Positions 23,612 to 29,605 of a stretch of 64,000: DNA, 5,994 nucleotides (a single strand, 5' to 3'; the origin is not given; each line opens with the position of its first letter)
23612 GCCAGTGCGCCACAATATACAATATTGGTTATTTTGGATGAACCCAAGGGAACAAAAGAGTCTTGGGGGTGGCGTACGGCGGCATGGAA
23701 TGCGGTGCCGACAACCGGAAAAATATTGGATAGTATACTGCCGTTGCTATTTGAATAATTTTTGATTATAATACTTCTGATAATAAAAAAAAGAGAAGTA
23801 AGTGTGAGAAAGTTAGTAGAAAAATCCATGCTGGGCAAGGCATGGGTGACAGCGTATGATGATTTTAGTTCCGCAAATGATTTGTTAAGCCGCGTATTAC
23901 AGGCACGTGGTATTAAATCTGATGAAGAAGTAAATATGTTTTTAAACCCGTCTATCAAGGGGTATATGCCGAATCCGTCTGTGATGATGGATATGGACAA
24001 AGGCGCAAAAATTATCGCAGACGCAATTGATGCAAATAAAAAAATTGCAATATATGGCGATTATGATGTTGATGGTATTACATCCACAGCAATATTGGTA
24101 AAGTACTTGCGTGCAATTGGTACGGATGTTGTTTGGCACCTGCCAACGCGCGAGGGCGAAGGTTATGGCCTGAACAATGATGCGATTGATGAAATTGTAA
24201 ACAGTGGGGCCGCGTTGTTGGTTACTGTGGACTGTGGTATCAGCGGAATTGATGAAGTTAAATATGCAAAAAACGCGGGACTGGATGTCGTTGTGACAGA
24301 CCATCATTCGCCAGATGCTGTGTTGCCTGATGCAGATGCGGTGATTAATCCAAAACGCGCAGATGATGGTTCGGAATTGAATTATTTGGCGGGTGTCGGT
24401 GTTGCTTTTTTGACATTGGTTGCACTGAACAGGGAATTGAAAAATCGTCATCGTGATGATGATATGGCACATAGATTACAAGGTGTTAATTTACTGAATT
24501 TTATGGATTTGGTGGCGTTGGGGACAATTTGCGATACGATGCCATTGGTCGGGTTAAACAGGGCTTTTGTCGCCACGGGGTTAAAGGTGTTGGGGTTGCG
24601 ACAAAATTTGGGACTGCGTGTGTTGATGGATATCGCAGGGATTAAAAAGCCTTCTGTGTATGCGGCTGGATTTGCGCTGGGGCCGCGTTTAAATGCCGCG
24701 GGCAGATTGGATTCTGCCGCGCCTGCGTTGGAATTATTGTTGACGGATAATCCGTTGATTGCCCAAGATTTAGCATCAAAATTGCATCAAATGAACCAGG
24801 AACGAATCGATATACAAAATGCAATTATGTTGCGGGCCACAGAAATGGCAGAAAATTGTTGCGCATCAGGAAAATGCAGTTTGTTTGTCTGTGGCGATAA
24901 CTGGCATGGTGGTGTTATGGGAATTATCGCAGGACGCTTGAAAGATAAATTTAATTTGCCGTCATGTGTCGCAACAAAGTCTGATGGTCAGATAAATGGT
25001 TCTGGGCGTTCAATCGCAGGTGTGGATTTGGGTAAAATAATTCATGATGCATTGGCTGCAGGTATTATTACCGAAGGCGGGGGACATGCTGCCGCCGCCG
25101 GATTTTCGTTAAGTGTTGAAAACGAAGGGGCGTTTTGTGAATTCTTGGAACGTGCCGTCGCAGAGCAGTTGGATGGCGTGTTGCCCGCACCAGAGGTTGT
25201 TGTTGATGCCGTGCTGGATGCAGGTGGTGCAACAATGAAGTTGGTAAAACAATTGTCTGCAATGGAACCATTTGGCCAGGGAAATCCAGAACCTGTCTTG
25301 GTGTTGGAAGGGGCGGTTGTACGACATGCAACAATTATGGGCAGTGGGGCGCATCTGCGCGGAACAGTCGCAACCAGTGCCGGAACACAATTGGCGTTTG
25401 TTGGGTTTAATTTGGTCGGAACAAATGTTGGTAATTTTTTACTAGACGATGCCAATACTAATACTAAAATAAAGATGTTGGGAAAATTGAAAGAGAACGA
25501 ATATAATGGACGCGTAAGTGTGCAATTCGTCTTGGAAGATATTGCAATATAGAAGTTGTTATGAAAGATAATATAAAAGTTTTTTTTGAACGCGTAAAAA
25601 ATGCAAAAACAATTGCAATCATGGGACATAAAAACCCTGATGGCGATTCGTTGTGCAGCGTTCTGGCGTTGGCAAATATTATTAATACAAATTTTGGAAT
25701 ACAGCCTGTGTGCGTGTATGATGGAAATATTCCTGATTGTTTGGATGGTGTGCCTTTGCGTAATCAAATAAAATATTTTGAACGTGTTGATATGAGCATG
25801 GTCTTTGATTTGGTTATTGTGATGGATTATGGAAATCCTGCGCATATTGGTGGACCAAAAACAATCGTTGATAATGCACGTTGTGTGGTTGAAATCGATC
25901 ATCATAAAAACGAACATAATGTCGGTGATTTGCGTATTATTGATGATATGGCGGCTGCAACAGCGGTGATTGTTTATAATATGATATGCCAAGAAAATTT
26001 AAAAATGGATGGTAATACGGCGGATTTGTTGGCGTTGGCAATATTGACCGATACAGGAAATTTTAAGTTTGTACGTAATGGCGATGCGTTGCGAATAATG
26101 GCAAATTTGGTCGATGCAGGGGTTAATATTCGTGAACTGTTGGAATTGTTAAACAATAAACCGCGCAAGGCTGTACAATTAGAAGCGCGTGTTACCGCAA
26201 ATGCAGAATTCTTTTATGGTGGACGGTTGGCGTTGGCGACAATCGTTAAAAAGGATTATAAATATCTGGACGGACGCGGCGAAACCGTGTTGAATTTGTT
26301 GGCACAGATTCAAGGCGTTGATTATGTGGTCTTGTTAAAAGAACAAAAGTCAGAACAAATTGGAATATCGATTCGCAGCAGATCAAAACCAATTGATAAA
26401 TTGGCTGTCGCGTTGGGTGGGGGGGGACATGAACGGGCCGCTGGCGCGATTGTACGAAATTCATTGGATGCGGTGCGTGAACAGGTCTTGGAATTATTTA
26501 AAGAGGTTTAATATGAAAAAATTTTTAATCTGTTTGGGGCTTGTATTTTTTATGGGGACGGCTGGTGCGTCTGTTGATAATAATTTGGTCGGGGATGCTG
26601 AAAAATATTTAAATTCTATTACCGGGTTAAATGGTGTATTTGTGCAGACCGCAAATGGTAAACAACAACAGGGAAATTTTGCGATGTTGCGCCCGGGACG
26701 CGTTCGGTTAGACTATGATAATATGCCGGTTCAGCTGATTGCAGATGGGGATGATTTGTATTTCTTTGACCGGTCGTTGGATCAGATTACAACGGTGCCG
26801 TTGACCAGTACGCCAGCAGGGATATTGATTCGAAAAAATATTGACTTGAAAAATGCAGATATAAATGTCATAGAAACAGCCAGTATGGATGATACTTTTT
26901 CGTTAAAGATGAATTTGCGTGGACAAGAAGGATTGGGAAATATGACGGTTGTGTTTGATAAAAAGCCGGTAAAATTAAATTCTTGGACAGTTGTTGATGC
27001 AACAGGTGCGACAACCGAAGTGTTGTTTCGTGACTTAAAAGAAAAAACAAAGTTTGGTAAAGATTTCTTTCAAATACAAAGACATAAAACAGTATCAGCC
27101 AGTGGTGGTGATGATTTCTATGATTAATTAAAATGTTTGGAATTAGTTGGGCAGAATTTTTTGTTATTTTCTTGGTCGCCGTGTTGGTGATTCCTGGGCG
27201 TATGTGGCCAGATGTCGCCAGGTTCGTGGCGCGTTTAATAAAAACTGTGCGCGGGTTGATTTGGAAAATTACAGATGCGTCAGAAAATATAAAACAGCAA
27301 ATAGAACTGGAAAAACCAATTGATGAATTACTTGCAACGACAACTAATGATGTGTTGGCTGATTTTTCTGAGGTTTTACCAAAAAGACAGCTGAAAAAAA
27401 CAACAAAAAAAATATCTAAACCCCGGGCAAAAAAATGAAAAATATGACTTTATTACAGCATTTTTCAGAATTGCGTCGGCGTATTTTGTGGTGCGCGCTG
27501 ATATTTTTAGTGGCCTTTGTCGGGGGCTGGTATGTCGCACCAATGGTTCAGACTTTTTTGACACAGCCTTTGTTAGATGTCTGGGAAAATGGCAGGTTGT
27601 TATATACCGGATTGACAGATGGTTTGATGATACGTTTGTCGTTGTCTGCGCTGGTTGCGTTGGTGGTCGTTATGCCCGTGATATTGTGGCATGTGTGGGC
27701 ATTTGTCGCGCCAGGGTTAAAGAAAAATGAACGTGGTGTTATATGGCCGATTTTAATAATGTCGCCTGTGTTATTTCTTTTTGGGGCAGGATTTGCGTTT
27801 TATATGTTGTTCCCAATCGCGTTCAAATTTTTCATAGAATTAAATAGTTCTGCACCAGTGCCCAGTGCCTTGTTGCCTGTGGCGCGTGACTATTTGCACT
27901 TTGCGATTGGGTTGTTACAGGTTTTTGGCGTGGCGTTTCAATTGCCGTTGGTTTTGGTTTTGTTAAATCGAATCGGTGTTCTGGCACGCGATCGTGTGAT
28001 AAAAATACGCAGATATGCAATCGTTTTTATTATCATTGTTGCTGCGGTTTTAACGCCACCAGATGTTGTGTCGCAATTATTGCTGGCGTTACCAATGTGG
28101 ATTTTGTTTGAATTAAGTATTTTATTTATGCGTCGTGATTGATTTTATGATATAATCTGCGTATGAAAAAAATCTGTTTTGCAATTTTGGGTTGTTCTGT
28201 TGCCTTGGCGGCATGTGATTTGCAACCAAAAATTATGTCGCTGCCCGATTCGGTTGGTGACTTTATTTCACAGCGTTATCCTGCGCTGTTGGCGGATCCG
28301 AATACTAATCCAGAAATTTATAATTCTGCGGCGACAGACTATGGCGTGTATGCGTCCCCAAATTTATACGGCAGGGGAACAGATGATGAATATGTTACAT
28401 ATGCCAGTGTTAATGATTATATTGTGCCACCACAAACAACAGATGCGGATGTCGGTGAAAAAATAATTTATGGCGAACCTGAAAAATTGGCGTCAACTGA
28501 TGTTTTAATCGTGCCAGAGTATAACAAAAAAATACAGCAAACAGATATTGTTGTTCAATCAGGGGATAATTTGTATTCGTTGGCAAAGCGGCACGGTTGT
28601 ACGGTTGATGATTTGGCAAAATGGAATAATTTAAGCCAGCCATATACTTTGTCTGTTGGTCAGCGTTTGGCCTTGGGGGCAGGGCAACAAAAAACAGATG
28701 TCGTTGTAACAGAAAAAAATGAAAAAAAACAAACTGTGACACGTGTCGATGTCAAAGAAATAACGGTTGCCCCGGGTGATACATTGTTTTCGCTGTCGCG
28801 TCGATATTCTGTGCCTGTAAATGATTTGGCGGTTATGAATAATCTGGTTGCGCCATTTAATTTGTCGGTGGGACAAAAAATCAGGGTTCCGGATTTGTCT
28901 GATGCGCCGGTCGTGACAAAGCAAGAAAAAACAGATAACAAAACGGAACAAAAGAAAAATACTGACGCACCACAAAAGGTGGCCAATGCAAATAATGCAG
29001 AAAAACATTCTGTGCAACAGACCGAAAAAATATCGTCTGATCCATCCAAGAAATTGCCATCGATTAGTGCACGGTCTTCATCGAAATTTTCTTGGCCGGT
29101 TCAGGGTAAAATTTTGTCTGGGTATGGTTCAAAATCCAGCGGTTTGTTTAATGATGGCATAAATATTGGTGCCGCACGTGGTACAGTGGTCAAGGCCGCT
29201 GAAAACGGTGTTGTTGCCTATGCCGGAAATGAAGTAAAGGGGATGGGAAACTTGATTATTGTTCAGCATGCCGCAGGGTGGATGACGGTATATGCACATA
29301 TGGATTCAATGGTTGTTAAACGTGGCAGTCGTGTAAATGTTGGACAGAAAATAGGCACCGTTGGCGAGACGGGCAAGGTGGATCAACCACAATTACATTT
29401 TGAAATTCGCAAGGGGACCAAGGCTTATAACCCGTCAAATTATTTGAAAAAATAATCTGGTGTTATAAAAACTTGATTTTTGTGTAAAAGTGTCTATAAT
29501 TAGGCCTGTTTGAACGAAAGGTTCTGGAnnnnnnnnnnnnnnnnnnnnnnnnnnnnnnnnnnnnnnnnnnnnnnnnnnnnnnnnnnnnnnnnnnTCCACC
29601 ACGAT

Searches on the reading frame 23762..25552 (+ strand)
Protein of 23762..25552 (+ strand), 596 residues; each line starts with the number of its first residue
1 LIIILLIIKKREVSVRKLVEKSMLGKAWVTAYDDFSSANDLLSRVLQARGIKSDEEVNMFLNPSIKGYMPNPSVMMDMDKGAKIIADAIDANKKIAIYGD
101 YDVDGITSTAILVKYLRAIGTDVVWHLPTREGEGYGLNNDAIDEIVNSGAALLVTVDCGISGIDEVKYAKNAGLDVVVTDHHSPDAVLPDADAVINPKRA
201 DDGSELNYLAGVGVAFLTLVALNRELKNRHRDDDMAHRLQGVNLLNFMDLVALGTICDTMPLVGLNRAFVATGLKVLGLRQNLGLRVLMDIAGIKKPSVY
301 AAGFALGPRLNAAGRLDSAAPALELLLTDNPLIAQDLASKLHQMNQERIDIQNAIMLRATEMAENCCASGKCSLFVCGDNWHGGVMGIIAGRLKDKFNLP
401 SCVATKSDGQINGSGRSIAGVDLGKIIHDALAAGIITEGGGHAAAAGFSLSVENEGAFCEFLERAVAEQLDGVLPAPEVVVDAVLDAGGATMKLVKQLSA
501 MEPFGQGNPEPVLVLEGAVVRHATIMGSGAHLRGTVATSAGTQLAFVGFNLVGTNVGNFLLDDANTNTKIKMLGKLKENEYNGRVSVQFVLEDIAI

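Call 30: search_protein_families(library=pfam, proteins=[window:23762-25552:+], max_evalue=0.0001)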
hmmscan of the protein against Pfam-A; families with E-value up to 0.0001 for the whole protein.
window:23762-25552:+ (596 aa): 3 families
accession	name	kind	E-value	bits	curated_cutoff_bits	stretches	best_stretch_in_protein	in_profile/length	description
PF01368.27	DHH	-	6.1e-26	91.6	28.1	1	94-226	1-104/125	DHH family, N-terminal domain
PF17768.7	RecJ_OB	-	1.8e-22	79.9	27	1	481-593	1-107/107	RecJ OB domain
PF02272.25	DHHA1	-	3e-15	57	25.9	1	377-467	9-101/102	DHHA1 domain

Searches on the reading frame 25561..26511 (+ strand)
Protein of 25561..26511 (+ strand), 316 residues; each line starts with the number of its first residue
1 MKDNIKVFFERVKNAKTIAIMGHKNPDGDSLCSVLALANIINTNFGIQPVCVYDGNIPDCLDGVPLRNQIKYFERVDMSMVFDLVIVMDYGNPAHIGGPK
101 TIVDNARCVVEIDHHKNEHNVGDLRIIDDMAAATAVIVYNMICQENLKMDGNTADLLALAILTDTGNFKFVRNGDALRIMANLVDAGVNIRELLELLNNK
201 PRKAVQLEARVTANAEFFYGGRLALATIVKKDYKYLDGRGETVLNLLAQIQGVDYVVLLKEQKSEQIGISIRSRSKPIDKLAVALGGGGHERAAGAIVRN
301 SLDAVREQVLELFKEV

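Call 30: search_protein_families(library=pfam, proteins=[window:25561-26511:+], max_evalue=0.0001)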
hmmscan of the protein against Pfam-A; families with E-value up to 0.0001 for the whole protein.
window:25561-26511:+ (316 aa): 2 families
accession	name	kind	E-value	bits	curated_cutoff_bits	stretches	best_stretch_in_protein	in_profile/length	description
PF01368.27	DHH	-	1.1e-18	68.2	28.1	1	17-161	1-125/125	DHH family, N-terminal domain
PF02272.25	DHHA1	-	2.2e-09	38.1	25.9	1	241-314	19-101/102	DHHA1 domain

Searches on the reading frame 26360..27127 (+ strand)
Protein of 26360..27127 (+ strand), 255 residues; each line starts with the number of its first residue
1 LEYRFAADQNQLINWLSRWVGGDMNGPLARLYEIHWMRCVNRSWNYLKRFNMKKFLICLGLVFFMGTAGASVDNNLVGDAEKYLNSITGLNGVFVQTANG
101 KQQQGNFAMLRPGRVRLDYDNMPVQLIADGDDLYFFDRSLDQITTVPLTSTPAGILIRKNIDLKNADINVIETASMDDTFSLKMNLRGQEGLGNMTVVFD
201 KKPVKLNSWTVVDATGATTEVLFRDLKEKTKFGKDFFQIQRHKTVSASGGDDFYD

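Call 30: search_protein_families(library=pfam, proteins=[window:26360-27127:+], max_evalue=0.0001)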
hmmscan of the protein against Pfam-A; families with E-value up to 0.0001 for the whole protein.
window:26360-27127:+ (255 aa): 1 family
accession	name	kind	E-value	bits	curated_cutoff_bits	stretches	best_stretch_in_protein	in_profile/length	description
PF03548.22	LolA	-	3.1e-24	86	23.6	1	86-239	2-164/165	Outer membrane lipoprotein carrier protein LolA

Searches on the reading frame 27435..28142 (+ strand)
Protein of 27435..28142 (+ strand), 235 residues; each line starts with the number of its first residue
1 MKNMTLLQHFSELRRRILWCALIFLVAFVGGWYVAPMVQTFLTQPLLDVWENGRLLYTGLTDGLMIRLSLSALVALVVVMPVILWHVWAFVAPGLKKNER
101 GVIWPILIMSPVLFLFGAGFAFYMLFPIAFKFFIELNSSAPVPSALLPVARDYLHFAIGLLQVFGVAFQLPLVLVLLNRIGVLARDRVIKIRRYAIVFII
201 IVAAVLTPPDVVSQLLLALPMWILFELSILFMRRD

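Call 31: search_protein_families(library=pfam, proteins=[window:27435-28142:+], max_evalue=0.0001)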
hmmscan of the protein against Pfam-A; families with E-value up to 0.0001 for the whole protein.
window:27435-28142:+ (235 aa): 1 family
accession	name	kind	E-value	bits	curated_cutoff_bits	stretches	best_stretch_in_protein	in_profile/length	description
PF00902.23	TatC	-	2.5e-62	210.8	25.1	1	8-220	1-208/208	Sec-independent protein translocase protein (TatC)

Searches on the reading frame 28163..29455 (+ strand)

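Call 31: search_protein_families(library=pfam, proteins=[window:28163-29455:+], max_evalue=0.0001)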
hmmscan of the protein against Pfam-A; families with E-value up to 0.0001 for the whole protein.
window:28163-29455:+ (430 aa): 2 families
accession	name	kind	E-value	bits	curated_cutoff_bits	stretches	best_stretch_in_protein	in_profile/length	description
PF01551.29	Peptidase_M23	-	3e-30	104.7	28.7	1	329-424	2-96/96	Peptidase family M23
PF01476.26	LysM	-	1.7e-29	101.9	20.9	2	130-170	2-41/43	LysM domain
